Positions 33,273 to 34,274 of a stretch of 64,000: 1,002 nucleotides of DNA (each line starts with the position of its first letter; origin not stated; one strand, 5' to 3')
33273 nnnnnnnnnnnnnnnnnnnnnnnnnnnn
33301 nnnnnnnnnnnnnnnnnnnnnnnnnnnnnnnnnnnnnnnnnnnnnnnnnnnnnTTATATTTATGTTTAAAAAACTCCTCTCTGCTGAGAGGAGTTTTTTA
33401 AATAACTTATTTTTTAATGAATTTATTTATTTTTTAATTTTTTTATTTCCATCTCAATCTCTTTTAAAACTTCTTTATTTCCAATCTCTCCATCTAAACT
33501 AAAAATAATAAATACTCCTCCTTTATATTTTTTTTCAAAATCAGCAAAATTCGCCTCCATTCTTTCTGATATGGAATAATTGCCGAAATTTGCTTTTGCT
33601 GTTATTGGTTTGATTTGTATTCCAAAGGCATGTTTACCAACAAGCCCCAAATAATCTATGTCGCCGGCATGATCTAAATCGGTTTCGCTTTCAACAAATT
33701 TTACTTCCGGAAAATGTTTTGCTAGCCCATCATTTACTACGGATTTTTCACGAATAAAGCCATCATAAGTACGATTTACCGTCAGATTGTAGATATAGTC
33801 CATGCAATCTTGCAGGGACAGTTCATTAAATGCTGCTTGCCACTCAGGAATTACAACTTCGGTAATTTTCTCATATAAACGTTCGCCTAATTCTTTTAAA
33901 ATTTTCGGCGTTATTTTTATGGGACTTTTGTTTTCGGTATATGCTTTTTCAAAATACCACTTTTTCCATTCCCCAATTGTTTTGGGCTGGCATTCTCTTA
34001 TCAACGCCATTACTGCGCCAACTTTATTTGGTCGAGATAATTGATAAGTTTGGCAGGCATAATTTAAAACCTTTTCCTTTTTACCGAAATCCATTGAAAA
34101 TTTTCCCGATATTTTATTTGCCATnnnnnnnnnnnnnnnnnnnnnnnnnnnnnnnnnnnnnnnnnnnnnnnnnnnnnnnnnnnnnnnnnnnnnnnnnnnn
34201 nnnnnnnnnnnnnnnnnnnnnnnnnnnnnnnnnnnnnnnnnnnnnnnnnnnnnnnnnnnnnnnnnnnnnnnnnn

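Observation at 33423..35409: Type II R-M operon whose beta-class methyltransferase is fused to a degenerate staphylococcal-nuclease-like domain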

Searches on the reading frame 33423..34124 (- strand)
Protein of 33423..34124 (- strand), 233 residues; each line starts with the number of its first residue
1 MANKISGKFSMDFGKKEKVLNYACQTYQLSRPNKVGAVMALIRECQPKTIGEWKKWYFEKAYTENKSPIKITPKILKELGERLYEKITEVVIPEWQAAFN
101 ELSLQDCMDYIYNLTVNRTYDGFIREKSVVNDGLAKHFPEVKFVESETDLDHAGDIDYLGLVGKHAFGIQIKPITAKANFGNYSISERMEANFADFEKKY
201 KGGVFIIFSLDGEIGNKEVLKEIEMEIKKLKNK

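Call 3: search_protein_families(library=pfam, proteins=[window:33423-34124:-], max_evalue=1)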
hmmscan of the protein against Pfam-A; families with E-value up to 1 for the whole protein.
window:33423-34124:- (233 aa): 1 family
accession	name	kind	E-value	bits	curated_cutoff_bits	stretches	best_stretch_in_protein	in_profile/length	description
PF09568.16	RE_MjaI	-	4.8e-28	98.5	22.7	1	18-202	2-161/164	MjaI restriction endonuclease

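Call 4: search_protein_families(library=ncbifam, proteins=[window:33423-34124:-], max_evalue=1)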
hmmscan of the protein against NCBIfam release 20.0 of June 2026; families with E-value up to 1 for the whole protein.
window:33423-34124:- (233 aa): 0 families

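Call 6: search_solved_structures(query=window:33423-34124:-, max_evalue=10, show_alignments=2)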
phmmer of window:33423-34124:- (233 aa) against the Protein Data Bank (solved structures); distinct sequences matched with E-value up to 10: 2.
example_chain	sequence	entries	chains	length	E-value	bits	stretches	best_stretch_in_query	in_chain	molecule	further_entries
6nyr_A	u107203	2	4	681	0.18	14.6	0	56-94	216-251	Crov588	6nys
8j07_g2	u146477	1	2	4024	0.2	14.4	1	64-128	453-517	Dynein axonemal heavy chain 7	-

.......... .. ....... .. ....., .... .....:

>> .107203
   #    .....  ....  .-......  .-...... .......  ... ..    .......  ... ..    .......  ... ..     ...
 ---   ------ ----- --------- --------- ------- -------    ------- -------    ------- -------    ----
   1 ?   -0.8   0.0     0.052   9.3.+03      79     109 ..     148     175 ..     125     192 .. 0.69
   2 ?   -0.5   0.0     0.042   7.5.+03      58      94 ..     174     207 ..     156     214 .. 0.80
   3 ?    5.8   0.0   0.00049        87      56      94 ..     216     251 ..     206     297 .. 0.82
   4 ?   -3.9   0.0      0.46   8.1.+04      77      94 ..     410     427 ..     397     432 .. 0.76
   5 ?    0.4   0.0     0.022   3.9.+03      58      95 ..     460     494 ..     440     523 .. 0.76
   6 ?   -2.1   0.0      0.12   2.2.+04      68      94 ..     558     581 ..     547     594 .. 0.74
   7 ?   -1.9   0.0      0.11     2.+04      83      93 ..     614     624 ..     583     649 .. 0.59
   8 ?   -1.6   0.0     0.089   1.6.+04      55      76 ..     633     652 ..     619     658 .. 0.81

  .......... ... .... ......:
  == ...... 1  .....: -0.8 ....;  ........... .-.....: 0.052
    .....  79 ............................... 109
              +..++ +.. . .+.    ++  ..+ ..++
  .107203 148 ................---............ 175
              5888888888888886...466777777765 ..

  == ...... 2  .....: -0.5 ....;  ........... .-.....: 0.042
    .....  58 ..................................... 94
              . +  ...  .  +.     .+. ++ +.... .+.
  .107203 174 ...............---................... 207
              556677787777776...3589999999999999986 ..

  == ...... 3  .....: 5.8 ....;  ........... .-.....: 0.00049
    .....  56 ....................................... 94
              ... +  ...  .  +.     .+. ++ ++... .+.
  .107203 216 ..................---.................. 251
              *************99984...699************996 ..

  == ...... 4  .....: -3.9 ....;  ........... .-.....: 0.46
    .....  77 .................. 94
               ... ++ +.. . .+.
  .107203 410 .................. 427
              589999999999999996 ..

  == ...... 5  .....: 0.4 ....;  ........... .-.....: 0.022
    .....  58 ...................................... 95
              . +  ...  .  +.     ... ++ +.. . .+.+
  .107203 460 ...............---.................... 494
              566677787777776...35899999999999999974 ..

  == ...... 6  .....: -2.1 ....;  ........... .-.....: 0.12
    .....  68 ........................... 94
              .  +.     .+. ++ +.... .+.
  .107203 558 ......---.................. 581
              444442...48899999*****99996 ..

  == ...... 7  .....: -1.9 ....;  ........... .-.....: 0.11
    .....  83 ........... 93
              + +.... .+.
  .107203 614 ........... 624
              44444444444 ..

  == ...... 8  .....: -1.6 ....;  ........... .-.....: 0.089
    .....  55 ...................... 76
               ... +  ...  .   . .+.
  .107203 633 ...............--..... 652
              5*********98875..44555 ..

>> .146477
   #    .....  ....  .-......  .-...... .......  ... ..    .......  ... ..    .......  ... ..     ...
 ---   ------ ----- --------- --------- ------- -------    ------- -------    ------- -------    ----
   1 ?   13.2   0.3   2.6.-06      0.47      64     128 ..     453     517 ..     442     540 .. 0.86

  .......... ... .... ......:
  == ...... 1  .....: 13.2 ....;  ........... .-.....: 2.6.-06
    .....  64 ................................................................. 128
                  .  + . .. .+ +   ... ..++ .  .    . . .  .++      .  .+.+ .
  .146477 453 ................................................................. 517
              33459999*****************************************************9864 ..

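Call 11: find_homologous_proteins(query=window:33423-34124:-)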
Query window:33423-34124:- (233 aa): 3659 proteins with E <= 0.001 among 3977 candidates; the best 120 are listed.
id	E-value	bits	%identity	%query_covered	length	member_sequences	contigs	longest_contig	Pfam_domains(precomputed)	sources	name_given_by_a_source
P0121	1.4e-152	524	100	100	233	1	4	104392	PF09568.18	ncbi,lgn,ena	ncbi:MAG: MjaI family restriction endonuclease [Patescibacteria group bacterium]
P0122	3.0e-134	464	88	100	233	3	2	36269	PF09568.18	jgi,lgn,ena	-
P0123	4.2e-133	460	88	100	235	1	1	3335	PF09568.18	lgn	-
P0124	5.8e-132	456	86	100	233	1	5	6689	PF09568.18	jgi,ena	-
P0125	3.8e-131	454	86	100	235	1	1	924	PF09568.18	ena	-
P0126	4.5e-131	453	88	93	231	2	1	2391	PF09568.18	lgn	-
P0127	8.8e-131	452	87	93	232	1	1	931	PF09568.18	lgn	-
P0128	1.1e-130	452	87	93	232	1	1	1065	PF09568.18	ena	-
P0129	1.4e-130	452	85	100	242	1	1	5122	PF09568.18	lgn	-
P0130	2.0e-130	451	86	99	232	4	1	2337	PF09568.18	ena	-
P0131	3.1e-130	451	89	94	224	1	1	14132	PF09568.18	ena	-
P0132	3.1e-130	451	85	99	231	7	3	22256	PF09568.18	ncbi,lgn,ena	ncbi:MAG: MjaI family restriction endonuclease [Patescibacteria group bacterium]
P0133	3.1e-130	451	87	99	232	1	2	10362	PF09568.18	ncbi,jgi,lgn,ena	-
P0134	3.3e-130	451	85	100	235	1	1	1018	PF09568.18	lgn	-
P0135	4.0e-130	450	86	93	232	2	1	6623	PF09568.18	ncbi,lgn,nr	ncbi:MjaI family restriction endonuclease [Candidatus Parcubacteria bacterium]|nr:MjaI family restri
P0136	6.5e-130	450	85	93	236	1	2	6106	PF09568.18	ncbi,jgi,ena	-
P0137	6.5e-130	450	86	100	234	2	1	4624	PF09568.18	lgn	-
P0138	3.7e-129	447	85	93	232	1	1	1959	PF09568.18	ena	-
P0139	9.7e-129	446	86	99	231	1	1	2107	PF09568.18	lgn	-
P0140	1.5e-128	445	87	94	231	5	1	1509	PF09568.18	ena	-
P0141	1.5e-128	445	86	97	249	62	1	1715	PF09568.18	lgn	-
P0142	1.8e-128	445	84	99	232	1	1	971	PF09568.18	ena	-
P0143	2.1e-128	445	86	100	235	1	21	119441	PF09568.18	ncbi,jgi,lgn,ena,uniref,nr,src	ncbi:MAG: restriction endonuclease [Candidatus Staskawiczbacteria bacterium RIFOXYD2_FULL_37_9]|unir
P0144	2.4e-128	444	85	99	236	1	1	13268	PF09568.18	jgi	-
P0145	5.4e-128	443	84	100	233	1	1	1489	PF09568.18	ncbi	-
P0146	7.1e-128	443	86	93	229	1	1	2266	PF09568.18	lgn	-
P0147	7.3e-128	443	84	99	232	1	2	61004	PF09568.18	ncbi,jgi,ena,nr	ncbi:MAG TPA: MjaI family restriction endonuclease [Patescibacteria group bacterium]|nr:MjaI family 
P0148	7.9e-128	443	84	99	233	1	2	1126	PF09568.18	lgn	-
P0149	7.9e-128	443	87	93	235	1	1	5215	PF09568.18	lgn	-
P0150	8.5e-128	443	83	99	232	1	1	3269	PF09568.18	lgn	-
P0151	8.9e-128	443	84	99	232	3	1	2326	PF09568.18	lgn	-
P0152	1.1e-127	442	84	93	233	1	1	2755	PF09568.18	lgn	-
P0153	1.5e-127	442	82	100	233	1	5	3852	PF09568.18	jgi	jgi:hypothetical protein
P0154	1.7e-127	442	84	99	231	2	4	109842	PF09568.18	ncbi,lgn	-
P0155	1.9e-127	441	84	99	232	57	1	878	PF09568.18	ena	-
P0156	2.2e-127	441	85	99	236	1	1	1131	PF09568.18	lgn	-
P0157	5.1e-127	440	86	96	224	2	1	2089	PF09568.18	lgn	-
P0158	1.1e-126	439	84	100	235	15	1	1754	PF09568.18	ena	-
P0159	1.3e-126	439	84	96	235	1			PF09568.18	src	-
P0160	1.9e-126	438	84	99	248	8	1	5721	PF09568.18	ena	-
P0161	2.5e-126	438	83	99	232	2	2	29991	PF09568.18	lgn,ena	-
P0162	2.5e-126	438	83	100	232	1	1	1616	PF09568.18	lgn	-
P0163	4.3e-126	437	84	100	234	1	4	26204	PF09568.18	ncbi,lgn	-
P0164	5.2e-126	437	83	99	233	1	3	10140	PF09568.18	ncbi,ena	ncbi:MAG: MjaI family restriction endonuclease [Patescibacteria group bacterium]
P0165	5.7e-126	437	86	96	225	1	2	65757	PF09568.18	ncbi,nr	ncbi:MAG: MjaI family restriction endonuclease [Candidatus Staskawiczbacteria bacterium]|nr:MjaI fam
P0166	6.8e-126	436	83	96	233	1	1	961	PF09568.18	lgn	-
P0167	1.0e-125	436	83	99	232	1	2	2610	PF09568.18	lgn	-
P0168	1.4e-125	435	83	99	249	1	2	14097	PF09568.18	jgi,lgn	-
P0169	5.6e-125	433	82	99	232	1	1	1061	PF09568.18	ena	-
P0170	1.5e-124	432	81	100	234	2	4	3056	PF09568.18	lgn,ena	-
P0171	1.7e-124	432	81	99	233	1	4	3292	PF09568.18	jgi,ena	-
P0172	3.0e-124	431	82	99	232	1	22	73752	PF09568.18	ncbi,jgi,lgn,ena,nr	ncbi:MAG: restriction endonuclease [Candidatus Jacksonbacteria bacterium RIFCSPLOWO2_02_FULL_43_9]|n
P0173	3.4e-124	431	81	99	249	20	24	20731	PF09568.18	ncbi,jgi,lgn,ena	-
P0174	1.1e-123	429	81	99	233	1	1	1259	PF09568.18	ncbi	-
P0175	1.6e-123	429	82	99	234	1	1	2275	PF09568.18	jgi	-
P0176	3.6e-123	427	81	91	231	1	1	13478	PF09568.18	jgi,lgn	-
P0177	6.0e-123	427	81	93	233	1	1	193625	PF09568.18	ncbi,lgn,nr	ncbi:MAG: MjaI family restriction endonuclease [Patescibacteria group bacterium]|nr:MjaI family rest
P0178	1.1e-122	426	83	99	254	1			PF09568.18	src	-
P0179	1.2e-122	426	82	99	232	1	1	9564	PF09568.18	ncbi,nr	ncbi:MjaI family restriction endonuclease [Candidatus Falkowbacteria bacterium]|nr:MjaI family restr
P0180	2.0e-122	425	83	99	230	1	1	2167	PF09568.18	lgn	-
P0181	2.2e-122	425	79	99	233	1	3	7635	PF09568.18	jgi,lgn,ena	-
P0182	3.0e-122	424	80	97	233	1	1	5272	PF09568.18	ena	-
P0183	4.7e-122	424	78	99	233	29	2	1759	PF09568.18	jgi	-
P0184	6.8e-122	423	78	99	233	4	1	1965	PF09568.18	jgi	-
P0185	8.0e-122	423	81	99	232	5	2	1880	PF09568.18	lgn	-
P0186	1.8e-121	422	82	100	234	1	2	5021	PF09568.18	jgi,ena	-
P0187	3.0e-121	421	80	100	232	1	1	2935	PF09568.18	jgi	jgi:hypothetical protein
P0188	4.0e-121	421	82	97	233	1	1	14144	PF09568.18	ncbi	-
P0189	4.4e-121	421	78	99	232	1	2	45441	PF09568.18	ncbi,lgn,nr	ncbi:MjaI family restriction endonuclease [Candidatus Uhrbacteria bacterium]|nr:MjaI family restrict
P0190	5.8e-121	420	79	100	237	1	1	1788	PF09568.18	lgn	-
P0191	1.2e-120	419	79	92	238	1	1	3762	PF09568.18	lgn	-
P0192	1.2e-120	419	78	99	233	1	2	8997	PF09568.18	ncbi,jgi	-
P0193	3.2e-120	418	79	100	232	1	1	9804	PF09568.18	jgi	jgi:hypothetical protein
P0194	3.9e-120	418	80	100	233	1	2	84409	PF09568.18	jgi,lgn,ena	jgi:hypothetical protein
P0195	5.8e-120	417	81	97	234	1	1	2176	PF09568.18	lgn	-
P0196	5.3e-119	414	79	100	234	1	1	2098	PF09568.18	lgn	-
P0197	8.2e-119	413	78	99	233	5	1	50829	PF09568.18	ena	-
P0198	1.2e-118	413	79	97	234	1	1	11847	PF09568.18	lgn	-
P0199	1.8e-118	412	78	99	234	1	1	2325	PF09568.18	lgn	-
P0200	1.0e-117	410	77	100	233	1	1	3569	PF09568.18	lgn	-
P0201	2.5e-117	408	76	96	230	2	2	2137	PF09568.18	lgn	-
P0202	1.2e-116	406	77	99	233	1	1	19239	PF09568.18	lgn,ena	-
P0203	1.2e-116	406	77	96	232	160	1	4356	PF09568.18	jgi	jgi:hypothetical protein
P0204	5.0e-116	404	77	99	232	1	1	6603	PF09568.18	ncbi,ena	-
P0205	9.8e-116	403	75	99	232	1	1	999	PF09568.18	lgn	-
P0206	1.3e-115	403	77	97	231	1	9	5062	PF09568.18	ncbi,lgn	-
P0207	1.6e-115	402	77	97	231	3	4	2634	PF09568.18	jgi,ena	-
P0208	2.9e-115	402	79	96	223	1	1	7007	PF09568.18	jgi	jgi:hypothetical protein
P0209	1.5e-114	399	76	97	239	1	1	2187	PF09568.18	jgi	-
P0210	1.9e-114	399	77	97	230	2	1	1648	PF09568.18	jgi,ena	-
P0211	2.0e-114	399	76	96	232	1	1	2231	PF09568.18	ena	-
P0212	2.3e-114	399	79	96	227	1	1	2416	PF09568.18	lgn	-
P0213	2.4e-114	399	91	82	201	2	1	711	PF09568.18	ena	-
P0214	3.2e-114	398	74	99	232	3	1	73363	PF09568.18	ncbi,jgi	jgi:hypothetical protein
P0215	3.4e-114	398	78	95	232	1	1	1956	PF09568.18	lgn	-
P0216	3.7e-114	398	75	96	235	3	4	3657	PF09568.18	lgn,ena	-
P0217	4.1e-114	398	75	100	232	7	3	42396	PF09568.18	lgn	-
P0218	4.2e-114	398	76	99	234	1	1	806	PF09568.18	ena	-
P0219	5.3e-114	398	78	96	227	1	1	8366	PF09568.18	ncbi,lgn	-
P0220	7.5e-114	397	75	97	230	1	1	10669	PF09568.18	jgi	jgi:MjaI restriction endonuclease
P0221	7.7e-114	397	76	97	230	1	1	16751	PF09568.18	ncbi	ncbi:MAG: MjaI family restriction endonuclease [bacterium]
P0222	8.2e-114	397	79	96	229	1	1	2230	PF09568.18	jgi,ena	-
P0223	9.1e-114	397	74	99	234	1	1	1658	PF09568.18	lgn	-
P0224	9.4e-114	397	75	96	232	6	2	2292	PF09568.18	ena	-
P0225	1.1e-113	397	76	97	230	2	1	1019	PF09568.18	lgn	-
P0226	1.2e-113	396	75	96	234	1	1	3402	PF09568.18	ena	-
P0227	1.3e-113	396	76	97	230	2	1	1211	PF09568.18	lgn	-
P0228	1.5e-113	396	77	96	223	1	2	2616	PF09568.18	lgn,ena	-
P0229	1.8e-113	396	78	96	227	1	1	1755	PF09568.18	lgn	-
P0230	1.8e-113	396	77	96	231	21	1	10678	PF09568.18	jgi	jgi:hypothetical protein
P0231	2.1e-113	396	76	96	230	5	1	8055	PF09568.18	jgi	-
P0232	2.1e-113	396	76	97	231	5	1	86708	PF09568.18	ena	-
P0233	2.9e-113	395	77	95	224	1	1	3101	PF09568.18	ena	-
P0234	3.0e-113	395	75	96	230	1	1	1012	PF09568.18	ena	-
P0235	3.1e-113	395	76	97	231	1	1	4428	PF09568.18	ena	-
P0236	3.2e-113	395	76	95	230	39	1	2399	PF09568.18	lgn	-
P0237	3.4e-113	395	77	90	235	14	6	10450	PF09568.18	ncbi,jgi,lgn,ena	ncbi:MAG: MjaI family restriction endonuclease [Deltaproteobacteria bacterium]|jgi:hypothetical prot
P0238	4.8e-113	394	73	97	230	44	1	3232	PF09568.18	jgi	-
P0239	5.0e-113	394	75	96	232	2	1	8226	PF09568.18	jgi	jgi:hypothetical protein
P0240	5.7e-113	394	79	90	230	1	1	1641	PF09568.18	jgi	jgi:hypothetical protein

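Call 46: search_protein_families(library=padloc, proteins=[window:33423-34124:-], max_evalue=0.001)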
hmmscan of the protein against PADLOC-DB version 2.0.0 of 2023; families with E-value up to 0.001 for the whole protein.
window:33423-34124:- (233 aa): 2 families
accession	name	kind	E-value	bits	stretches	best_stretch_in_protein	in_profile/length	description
PDLC03450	REase_II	-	1.2e-92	307.1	1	39-231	1-194/197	Type II restriction enzyme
PDLC03519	REase_II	-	4.5e-10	37.6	1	17-199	39-203/222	Type II restriction enzyme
